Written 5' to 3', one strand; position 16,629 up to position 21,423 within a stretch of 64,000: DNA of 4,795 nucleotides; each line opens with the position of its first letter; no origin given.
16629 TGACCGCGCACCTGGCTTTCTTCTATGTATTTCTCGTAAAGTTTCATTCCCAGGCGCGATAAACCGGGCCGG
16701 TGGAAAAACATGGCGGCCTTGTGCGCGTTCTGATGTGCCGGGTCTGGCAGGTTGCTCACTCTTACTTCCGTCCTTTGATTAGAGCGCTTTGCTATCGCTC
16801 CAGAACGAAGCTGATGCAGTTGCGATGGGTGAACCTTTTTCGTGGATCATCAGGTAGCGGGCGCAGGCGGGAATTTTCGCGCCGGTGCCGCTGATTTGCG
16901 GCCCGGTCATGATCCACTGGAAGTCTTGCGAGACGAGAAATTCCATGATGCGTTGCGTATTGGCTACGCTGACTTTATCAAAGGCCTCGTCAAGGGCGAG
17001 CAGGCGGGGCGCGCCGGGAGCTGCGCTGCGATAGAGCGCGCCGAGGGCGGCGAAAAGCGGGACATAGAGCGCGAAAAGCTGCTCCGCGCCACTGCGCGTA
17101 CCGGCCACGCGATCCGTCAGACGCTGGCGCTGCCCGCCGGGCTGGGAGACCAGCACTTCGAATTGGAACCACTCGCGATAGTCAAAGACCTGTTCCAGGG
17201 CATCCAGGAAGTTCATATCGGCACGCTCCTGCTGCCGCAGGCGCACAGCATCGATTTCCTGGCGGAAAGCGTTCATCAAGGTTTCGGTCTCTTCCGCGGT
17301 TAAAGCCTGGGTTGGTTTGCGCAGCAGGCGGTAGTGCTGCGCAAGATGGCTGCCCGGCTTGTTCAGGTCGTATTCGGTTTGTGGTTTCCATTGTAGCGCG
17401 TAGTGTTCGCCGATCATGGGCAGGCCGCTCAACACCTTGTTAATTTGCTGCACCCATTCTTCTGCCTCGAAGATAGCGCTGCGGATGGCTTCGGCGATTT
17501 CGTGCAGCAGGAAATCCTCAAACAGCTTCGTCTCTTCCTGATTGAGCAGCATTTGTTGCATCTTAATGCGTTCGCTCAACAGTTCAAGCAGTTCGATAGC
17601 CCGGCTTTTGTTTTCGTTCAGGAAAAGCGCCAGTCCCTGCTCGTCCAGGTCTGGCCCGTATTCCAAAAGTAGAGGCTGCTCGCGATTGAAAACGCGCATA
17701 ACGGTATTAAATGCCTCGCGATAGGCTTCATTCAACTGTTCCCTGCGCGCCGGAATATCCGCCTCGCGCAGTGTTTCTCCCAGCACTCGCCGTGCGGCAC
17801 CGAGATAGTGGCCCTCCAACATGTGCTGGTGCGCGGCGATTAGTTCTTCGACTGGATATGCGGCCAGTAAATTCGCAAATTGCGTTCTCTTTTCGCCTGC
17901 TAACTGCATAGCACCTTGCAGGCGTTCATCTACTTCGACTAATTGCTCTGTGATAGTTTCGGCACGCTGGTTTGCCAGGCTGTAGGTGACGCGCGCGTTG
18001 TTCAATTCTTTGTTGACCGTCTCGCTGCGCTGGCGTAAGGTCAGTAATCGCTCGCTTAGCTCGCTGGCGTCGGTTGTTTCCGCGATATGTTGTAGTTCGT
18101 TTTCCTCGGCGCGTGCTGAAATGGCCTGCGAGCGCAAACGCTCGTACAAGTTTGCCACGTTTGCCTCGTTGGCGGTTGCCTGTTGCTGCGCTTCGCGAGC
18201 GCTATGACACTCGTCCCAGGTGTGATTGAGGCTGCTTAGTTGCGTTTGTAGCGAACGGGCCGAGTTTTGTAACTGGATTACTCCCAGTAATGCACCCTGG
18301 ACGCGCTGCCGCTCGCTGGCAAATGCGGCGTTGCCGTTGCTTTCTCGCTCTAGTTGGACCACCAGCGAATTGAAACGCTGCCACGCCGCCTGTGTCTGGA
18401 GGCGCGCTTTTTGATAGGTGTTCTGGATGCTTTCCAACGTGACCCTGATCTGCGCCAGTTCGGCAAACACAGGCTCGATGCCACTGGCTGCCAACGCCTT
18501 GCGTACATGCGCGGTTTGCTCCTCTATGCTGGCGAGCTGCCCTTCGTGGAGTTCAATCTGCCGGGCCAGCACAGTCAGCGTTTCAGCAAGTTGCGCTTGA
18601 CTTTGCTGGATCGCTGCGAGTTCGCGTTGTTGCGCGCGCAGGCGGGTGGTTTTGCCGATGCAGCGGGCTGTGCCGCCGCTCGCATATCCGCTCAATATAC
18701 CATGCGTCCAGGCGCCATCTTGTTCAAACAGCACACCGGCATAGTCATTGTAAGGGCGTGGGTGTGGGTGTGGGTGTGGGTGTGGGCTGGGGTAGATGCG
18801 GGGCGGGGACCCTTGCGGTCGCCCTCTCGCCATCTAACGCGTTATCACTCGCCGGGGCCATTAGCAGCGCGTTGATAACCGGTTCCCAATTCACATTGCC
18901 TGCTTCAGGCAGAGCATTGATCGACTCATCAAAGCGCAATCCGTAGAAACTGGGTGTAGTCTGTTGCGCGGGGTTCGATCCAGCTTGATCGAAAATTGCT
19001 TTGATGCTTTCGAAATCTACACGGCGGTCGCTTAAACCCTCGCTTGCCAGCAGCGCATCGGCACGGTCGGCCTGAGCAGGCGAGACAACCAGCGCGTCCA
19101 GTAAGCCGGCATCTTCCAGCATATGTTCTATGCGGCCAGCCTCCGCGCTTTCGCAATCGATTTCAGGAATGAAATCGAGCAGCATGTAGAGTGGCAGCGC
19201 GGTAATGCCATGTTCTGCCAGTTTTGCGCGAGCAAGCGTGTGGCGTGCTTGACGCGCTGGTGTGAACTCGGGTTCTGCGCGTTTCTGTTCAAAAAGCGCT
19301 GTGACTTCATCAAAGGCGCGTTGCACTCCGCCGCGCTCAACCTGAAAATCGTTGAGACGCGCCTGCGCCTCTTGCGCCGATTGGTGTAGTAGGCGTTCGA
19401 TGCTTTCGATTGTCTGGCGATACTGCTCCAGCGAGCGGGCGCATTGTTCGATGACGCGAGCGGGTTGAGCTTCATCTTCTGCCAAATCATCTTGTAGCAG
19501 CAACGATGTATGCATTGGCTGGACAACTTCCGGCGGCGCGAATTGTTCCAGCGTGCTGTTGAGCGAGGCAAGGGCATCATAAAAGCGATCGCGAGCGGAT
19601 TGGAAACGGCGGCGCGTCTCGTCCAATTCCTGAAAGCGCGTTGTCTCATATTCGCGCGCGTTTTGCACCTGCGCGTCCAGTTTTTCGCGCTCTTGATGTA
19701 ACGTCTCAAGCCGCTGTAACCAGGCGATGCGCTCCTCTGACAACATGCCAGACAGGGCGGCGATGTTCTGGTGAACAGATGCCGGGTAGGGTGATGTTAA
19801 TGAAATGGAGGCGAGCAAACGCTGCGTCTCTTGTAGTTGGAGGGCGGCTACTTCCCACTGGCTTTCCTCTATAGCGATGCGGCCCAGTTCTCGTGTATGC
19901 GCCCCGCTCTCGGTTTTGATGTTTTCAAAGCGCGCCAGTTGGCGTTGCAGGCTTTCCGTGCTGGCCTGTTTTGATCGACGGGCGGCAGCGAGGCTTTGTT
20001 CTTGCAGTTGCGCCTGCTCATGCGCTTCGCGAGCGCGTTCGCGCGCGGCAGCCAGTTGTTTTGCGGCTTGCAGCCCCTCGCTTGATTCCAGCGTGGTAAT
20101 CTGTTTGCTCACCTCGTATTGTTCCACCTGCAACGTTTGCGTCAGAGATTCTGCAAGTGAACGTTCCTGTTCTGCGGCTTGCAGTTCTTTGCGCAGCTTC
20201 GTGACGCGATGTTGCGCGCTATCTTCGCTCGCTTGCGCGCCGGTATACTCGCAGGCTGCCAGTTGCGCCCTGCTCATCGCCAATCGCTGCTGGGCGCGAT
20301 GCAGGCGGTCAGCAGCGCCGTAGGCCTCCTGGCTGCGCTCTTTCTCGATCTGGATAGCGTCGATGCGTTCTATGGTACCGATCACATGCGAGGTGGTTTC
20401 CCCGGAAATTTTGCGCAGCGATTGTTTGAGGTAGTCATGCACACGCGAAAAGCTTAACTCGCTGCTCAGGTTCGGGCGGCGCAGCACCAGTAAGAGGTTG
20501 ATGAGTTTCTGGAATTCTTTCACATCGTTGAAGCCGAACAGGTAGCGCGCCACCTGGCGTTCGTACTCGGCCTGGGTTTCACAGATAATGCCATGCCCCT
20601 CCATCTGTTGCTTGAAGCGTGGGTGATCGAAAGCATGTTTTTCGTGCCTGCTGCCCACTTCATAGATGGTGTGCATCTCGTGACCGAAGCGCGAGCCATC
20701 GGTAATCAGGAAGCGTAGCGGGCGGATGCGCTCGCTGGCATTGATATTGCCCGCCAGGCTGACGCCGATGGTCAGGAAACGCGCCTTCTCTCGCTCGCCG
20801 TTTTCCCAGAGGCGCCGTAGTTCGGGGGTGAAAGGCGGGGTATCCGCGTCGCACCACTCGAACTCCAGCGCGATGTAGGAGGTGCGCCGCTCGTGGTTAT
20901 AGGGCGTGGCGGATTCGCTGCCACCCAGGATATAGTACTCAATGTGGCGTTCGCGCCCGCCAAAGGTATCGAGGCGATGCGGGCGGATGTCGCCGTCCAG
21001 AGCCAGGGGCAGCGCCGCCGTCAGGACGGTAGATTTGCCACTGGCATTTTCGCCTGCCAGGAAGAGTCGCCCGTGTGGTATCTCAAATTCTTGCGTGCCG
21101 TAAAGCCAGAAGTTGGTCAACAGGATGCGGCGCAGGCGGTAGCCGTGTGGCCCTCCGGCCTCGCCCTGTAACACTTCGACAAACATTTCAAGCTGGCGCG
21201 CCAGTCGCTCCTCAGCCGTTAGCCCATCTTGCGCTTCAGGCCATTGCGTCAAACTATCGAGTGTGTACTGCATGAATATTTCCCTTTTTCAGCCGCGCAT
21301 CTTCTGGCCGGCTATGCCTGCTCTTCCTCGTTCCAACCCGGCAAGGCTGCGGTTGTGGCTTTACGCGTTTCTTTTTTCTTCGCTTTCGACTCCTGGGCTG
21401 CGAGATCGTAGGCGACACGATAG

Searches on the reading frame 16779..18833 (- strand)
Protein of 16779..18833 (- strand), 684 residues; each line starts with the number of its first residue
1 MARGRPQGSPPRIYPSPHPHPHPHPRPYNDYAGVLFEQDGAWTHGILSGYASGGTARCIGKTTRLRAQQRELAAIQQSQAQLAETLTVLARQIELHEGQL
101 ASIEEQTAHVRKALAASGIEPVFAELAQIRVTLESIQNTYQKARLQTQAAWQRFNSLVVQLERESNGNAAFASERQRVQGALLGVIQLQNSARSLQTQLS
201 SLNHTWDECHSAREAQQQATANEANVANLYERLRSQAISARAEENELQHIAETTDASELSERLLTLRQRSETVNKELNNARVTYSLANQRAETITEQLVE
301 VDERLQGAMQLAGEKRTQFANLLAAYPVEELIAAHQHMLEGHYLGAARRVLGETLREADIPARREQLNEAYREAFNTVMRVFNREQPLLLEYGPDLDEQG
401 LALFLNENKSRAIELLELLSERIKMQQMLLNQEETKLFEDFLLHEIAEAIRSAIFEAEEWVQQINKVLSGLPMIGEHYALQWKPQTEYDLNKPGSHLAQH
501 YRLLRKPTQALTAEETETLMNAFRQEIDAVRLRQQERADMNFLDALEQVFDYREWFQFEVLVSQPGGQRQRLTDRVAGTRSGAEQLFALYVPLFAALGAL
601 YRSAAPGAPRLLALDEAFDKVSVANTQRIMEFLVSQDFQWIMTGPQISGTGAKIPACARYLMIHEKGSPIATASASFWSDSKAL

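Call 60: search_protein_families(library=pfam, proteins=[window:16779-18833:-], max_evalue=0.000001)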
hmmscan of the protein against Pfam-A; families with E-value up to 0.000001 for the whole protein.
window:16779-18833:- (684 aa): 1 family
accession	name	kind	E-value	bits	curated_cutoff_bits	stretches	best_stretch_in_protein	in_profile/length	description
PF13558.12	SbcC_Walker_B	-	6.4e-23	81.3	27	1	548-634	2-89/90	SbcC/RAD50-like, Walker B motif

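Call 61: search_protein_families(library=padloc, proteins=[window:16779-18833:-], max_evalue=0.00001)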
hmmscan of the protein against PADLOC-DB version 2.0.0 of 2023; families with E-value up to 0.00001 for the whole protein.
window:16779-18833:- (684 aa): 12 families
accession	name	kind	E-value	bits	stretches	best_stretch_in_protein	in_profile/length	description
PDLC00553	JetC2|JetC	-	5.2e-80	267.8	1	36-681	711-1348/1361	DUF3584 domain; MukB-like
PDLC00551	JetC2|JetC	-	1.4e-75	253.1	1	32-667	702-1339/1365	DUF3584 domain; MukB-like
PDLC00550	JetC2|JetC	-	3.1e-59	198.8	1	33-644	697-1311/1355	DUF3584 domain; MukB-like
PDLC00552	JetC2|JetC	-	1.7e-51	173.1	1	38-647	705-1312/1365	DUF3584 domain; MukB-like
PDLC00519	JetC1|JetC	-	1.7e-23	80.9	1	187-646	624-1057/1097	DUF3584 domain; MukB-like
PDLC00549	JetC2|JetC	-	5e-18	62.3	1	30-619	746-1326/1404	DUF3584 domain; MukB-like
PDLC00504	JetC1|JetC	-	1.1e-15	54.8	1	189-646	637-1086/1144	DUF3584 domain; MukB-like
PDLC00513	JetC1|JetC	-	4.7e-15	52.7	1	188-646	632-1074/1140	DUF3584 domain; MukB-like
PDLC00516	JetC1|JetC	-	7.5e-12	42.1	1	177-646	605-1065/1098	DUF3584 domain; MukB-like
PDLC00505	JetC1|JetC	-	2.5e-11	40.4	1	193-644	616-1073/1118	DUF3584 domain; MukB-like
PDLC00503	JetC1|JetC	-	7.3e-11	38.9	1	212-645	663-1085/1146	DUF3584 domain; MukB-like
PDLC00518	JetC1|JetC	-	3.5e-07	26.4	1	187-646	632-1068/1112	DUF3584 domain; MukB-like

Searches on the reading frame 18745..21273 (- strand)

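Call 60: search_protein_families(library=pfam, proteins=[window:18745-21273:-], max_evalue=0.000001)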
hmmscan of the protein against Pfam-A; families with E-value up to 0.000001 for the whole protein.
window:18745-21273:- (842 aa): 0 families

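Call 61: search_protein_families(library=padloc, proteins=[window:18745-21273:-], max_evalue=0.00001)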
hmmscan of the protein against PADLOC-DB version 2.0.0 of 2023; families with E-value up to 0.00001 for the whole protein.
window:18745-21273:- (842 aa): 7 families
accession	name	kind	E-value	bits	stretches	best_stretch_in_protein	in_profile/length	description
PDLC00551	JetC2|JetC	-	6.8e-90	300.5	1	45-741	6-650/1365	DUF3584 domain; MukB-like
PDLC00550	JetC2|JetC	-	1e-76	256.7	1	45-740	5-643/1355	DUF3584 domain; MukB-like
PDLC00553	JetC2|JetC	-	1.4e-72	243.2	1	45-743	15-662/1361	DUF3584 domain; MukB-like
PDLC00554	JetC2|JetC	-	4.8e-67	224.9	1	45-446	8-374/390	DUF3584 domain; MukB-like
PDLC00552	JetC2|JetC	-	1.2e-53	180.3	2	164-738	98-652/1365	DUF3584 domain; MukB-like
PDLC00549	JetC2|JetC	-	3.4e-20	69.5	1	52-449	35-405/1404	DUF3584 domain; MukB-like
PDLC00519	JetC1|JetC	-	3.3e-07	26.9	1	46-139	3-98/1097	DUF3584 domain; MukB-like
